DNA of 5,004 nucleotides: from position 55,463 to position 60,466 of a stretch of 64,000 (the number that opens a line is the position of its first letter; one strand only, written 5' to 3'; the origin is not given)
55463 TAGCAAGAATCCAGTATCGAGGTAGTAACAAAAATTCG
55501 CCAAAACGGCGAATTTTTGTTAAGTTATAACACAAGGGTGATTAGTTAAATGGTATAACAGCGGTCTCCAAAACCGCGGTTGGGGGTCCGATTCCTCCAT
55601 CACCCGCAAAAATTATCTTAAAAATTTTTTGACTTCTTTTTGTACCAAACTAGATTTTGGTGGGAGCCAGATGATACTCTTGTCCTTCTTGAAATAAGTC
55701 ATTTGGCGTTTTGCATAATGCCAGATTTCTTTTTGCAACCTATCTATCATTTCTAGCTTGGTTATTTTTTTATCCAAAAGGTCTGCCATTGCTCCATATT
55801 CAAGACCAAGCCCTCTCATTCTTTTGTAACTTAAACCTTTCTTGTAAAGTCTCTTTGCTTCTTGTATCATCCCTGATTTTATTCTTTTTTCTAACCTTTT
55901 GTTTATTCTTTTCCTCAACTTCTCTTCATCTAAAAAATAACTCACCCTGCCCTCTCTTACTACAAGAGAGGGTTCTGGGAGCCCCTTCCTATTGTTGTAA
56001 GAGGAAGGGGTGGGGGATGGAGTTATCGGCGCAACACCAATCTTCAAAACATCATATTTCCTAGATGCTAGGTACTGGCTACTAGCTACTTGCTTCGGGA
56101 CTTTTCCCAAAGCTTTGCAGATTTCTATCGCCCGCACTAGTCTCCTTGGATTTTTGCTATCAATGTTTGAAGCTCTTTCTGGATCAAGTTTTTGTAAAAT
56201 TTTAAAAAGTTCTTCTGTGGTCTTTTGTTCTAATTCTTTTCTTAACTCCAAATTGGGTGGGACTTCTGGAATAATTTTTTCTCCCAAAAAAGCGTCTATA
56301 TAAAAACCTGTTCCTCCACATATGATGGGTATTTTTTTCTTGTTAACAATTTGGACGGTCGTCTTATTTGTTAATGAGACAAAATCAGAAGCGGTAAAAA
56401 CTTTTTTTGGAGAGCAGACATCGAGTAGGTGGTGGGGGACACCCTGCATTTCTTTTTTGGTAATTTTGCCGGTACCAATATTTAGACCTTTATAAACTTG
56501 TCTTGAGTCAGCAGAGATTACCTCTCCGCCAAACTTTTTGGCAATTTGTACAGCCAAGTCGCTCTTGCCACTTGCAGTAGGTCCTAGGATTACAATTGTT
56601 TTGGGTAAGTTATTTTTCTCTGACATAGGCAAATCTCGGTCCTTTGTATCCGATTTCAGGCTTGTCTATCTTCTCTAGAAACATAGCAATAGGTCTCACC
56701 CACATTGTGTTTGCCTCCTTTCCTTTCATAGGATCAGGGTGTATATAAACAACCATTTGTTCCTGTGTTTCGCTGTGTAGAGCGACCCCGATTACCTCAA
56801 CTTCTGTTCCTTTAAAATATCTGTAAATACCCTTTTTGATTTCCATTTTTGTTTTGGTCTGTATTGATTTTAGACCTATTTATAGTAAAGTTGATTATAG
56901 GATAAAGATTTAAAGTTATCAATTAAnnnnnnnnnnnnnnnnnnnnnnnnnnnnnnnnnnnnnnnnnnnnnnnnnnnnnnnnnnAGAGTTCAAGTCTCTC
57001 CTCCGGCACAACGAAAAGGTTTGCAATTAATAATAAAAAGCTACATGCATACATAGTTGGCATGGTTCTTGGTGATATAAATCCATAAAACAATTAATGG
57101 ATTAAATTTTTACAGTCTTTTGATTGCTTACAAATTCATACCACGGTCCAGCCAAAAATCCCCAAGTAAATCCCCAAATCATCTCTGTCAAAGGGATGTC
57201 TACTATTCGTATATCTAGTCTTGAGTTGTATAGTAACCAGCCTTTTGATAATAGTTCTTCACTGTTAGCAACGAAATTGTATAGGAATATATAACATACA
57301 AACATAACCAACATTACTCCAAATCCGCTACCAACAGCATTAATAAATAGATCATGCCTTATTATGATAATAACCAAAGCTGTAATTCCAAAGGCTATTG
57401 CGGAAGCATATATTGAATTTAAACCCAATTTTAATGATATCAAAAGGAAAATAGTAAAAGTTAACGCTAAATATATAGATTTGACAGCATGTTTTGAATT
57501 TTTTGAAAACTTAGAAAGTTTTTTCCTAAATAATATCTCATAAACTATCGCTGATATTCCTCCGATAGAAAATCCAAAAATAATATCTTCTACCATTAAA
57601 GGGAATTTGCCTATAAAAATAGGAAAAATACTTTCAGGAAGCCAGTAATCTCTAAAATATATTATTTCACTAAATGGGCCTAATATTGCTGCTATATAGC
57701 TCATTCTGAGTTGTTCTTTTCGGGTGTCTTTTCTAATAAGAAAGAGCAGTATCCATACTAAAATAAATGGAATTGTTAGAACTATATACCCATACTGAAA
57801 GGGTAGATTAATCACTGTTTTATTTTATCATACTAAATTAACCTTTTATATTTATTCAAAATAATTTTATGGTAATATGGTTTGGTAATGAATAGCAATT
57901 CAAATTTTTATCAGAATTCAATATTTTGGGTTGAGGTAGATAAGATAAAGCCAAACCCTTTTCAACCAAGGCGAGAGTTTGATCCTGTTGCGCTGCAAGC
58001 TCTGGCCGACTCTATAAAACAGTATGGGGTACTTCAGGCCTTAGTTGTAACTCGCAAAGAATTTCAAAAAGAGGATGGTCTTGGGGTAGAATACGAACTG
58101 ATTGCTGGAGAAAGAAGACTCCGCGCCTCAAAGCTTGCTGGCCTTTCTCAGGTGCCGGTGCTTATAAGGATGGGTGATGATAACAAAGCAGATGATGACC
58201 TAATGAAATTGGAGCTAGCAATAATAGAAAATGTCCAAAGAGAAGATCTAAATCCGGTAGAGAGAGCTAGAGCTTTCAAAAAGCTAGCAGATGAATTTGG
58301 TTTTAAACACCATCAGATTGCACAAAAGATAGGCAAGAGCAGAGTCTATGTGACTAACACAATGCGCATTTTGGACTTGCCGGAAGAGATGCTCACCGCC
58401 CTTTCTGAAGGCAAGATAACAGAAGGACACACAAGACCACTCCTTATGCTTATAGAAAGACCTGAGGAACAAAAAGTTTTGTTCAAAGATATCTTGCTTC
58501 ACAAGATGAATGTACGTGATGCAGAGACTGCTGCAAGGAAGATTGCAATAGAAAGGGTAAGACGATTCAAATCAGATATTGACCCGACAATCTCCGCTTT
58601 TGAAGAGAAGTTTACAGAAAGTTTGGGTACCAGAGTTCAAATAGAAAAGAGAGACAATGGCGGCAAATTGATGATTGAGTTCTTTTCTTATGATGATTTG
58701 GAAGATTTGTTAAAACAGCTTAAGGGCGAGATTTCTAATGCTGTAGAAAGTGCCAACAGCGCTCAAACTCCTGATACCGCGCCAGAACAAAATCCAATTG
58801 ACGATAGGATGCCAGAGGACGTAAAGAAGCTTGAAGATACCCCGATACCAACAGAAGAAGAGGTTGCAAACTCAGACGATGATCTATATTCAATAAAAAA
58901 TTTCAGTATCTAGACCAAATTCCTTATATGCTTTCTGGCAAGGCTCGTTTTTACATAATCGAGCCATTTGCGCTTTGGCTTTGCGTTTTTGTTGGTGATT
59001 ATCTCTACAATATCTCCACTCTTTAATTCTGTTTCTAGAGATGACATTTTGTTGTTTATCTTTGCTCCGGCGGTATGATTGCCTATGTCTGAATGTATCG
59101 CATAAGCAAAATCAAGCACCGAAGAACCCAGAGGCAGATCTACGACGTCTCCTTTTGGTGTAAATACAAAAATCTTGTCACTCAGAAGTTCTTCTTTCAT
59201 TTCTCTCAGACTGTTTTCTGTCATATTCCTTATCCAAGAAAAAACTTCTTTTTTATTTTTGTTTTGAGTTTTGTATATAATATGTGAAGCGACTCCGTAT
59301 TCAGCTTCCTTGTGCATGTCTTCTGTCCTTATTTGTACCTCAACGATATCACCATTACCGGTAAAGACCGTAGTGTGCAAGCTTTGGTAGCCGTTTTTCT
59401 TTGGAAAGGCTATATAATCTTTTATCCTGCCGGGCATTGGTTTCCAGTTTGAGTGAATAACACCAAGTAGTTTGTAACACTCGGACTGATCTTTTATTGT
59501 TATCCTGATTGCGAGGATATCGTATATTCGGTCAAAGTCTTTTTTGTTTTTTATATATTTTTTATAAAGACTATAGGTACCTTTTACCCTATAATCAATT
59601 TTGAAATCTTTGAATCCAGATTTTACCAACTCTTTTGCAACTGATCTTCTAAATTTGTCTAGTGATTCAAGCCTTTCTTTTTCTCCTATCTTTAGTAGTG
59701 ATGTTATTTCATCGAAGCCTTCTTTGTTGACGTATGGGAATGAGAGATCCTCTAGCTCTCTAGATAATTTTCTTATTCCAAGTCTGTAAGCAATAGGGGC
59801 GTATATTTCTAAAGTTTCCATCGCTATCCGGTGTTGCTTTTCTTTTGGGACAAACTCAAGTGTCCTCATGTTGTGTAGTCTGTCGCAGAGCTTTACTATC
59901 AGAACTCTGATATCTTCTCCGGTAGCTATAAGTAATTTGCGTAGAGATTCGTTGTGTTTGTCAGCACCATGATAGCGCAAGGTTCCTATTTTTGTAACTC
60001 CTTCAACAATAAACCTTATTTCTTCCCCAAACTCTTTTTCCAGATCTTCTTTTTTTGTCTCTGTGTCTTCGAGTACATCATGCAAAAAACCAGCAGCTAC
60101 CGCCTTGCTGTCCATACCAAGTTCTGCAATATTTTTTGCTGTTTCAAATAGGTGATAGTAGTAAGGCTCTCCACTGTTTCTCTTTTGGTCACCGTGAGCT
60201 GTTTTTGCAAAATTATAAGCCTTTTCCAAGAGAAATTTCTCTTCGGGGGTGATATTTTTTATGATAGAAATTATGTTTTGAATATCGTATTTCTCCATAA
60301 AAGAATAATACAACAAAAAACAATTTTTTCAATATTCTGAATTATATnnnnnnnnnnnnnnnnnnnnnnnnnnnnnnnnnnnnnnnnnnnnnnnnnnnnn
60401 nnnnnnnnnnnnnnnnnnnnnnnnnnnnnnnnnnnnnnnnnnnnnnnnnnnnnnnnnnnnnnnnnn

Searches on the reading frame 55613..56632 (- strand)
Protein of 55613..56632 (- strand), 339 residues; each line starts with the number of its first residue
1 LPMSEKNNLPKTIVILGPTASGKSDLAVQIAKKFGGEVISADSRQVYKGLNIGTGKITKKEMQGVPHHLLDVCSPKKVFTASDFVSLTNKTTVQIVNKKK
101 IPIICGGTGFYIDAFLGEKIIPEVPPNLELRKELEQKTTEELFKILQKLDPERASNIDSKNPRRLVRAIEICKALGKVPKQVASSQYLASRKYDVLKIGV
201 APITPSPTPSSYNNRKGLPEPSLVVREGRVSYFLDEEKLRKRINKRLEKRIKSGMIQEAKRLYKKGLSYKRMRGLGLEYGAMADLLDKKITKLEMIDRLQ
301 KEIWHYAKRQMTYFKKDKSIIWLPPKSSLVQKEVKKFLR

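Call 18: search_protein_families(library=pfam, proteins=[window:55613-56632:-], max_evalue=0.001)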
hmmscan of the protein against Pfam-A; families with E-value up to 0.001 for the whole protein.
window:55613-56632:- (339 aa): 2 families
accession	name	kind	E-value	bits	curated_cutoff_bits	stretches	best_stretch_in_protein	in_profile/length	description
PF01715.23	IPPT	-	4e-64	217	23.6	1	45-317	1-243/243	IPP transferase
PF01745.22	IPT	-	1e-10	41.9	20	1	13-90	4-82/233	Isopentenyl transferase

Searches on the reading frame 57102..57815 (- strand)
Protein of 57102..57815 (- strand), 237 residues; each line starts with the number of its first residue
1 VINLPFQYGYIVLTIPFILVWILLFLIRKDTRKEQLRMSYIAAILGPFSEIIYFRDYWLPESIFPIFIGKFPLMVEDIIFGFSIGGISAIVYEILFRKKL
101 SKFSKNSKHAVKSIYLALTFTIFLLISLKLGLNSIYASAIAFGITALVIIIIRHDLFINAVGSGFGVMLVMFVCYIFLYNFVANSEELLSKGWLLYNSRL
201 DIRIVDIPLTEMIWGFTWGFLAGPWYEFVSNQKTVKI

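Call 74: search_protein_families(library=pfam, proteins=[window:57102-57815:-], max_evalue=0.001)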
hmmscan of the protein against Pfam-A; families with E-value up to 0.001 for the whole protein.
window:57102-57815:- (237 aa): 1 family
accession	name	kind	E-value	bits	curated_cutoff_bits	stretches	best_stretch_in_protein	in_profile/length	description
PF18916.5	Lycopene_cyc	-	6.7e-09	36.6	27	1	133-228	1-91/92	Lycopene cyclase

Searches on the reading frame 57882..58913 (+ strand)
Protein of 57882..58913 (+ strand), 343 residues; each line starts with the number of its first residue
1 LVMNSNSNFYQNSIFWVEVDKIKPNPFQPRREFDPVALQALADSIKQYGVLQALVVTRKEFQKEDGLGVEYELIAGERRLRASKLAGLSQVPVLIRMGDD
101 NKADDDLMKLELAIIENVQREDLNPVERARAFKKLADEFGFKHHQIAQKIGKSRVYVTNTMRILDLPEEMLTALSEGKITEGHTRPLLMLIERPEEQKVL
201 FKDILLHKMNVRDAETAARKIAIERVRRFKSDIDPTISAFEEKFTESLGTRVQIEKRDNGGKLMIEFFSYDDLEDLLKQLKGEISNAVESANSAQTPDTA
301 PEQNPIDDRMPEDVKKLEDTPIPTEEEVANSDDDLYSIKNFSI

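Call 18: search_protein_families(library=pfam, proteins=[window:57882-58913:+], max_evalue=0.001)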
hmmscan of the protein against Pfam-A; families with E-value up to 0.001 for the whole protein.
window:57882-58913:+ (343 aa): 3 families
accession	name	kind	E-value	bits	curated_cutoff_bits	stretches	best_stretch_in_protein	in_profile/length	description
PF17762.8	HTH_ParB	-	8.7e-31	106.5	22.6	1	121-221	1-100/102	ParB HTH domain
PF02195.25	ParB_N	-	2.2e-24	85.7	26.3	1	16-119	5-95/95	ParB N-terminal domain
PF23552.2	ParB_C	-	1e-11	44.5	23.8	1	234-281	2-50/50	ParB dimerisation domain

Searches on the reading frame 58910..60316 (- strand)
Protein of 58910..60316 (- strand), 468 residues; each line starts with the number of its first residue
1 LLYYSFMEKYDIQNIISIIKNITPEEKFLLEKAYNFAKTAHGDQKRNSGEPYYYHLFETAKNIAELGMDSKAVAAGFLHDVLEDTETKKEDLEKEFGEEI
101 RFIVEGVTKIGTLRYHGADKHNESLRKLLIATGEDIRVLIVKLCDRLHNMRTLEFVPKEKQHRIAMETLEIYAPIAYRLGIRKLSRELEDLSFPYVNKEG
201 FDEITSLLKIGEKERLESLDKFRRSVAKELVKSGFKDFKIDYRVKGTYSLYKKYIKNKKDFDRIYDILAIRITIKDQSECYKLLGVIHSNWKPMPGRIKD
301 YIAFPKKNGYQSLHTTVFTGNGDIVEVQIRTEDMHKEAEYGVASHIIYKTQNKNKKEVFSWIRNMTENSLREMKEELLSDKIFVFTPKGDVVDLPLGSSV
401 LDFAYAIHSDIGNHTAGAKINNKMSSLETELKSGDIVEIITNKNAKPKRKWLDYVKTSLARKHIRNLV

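Call 18: search_protein_families(library=pfam, proteins=[window:58910-60316:-], max_evalue=0.001)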
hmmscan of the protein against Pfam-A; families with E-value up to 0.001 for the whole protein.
window:58910-60316:- (468 aa): 4 families
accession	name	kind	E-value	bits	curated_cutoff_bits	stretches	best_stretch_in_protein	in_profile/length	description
PF13328.12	HD_4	-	5.8e-43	146.7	27.2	1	33-181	1-155/156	HD domain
PF04607.23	RelA_SpoT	-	1.2e-39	135.5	27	1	243-352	2-112/113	Region found in RelA / SpoT proteins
PF02824.27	TGS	-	4.5e-22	78.3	22.2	1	382-441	1-60/60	TGS domain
PF01966.28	HD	-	3.1e-10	40.8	22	1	52-150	1-116/116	HD domain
